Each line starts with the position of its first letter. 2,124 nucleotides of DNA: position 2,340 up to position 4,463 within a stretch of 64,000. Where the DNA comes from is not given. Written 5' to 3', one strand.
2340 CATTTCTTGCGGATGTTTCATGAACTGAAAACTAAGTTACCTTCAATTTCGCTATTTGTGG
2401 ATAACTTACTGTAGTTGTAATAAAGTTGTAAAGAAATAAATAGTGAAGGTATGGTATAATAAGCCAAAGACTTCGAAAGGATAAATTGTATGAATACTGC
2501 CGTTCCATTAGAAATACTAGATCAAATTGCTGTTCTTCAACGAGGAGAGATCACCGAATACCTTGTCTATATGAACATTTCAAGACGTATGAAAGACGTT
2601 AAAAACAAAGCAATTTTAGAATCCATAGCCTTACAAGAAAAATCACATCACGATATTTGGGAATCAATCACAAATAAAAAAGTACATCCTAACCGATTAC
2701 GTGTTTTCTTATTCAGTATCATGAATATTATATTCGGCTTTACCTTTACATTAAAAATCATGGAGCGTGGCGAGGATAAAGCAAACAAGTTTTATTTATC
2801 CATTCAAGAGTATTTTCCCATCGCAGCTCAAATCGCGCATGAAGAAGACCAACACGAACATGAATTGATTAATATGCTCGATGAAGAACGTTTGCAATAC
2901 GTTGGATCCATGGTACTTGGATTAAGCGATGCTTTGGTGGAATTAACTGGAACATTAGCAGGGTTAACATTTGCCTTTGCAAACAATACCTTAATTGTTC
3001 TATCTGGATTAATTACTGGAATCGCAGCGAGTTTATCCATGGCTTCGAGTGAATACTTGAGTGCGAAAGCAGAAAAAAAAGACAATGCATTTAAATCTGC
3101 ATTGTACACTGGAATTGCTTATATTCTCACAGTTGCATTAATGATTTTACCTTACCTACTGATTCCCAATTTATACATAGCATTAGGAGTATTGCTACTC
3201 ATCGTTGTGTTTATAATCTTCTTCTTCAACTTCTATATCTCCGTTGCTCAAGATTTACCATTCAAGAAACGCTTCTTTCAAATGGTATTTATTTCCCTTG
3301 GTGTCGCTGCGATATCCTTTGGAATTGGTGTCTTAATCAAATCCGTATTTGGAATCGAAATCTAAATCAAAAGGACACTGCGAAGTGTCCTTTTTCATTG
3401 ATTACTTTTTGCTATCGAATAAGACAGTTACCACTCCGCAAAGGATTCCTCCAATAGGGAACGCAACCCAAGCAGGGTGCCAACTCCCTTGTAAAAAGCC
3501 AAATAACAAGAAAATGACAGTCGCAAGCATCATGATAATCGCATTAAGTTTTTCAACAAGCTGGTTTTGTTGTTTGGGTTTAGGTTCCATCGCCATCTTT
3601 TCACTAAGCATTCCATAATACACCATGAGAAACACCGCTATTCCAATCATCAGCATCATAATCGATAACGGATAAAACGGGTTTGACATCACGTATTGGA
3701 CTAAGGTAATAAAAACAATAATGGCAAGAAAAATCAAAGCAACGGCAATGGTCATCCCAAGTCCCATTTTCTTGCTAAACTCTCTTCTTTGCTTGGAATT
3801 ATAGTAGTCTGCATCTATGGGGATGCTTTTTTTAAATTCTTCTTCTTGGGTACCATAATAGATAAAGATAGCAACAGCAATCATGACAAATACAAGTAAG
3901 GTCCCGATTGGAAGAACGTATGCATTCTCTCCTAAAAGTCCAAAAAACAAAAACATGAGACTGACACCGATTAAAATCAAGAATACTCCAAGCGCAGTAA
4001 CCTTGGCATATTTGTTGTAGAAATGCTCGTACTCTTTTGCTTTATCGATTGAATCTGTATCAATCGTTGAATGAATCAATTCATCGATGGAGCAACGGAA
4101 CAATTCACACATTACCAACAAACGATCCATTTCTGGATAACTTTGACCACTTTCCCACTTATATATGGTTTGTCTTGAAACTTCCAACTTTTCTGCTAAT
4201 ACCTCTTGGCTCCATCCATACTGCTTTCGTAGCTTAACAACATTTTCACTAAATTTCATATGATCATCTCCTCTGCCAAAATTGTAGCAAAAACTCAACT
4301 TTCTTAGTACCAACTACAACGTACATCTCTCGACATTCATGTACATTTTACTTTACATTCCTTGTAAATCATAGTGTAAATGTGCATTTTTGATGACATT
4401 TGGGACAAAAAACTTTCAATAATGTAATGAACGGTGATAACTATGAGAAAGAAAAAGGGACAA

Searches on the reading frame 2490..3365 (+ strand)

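Call 78: search_protein_families(library=pfam, proteins=[window:2490-3365:+], max_evalue=0.00001)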
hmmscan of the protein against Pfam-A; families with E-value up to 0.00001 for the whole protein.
window:2490-3365:+ (291 aa): 1 family
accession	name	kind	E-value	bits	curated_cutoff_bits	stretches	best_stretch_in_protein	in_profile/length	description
PF01988.24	VIT1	-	4.4e-16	59.8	28.1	2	140-197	3-61/214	VIT family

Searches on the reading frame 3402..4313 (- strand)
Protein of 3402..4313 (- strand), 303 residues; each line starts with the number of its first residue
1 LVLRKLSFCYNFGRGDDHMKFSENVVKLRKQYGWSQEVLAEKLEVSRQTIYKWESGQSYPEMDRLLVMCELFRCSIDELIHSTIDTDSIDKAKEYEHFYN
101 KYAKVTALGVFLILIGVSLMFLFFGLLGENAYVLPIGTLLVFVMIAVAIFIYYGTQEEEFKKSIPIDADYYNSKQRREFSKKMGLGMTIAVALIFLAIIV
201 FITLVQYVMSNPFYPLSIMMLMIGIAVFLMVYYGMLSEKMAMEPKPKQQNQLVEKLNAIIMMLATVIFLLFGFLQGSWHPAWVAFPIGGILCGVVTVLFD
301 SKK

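Call 78: search_protein_families(library=pfam, proteins=[window:3402-4313:-], max_evalue=0.00001)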
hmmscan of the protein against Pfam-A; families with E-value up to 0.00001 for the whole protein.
window:3402-4313:- (303 aa): 4 families
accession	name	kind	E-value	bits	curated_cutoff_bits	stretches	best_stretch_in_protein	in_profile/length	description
PF01381.28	HTH_3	-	1.3e-15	57.6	23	1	27-79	3-55/55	Helix-turn-helix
PF12844.13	HTH_19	-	8.9e-10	38.8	30.2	1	25-81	4-60/64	Helix-turn-helix domain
PF13560.12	HTH_31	-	3e-09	37.5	27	1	28-78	9-60/64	Helix-turn-helix domain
PF13443.12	HTH_26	-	1.4e-07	32.1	22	1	27-80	4-58/63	Cro/C1-type HTH DNA-binding domain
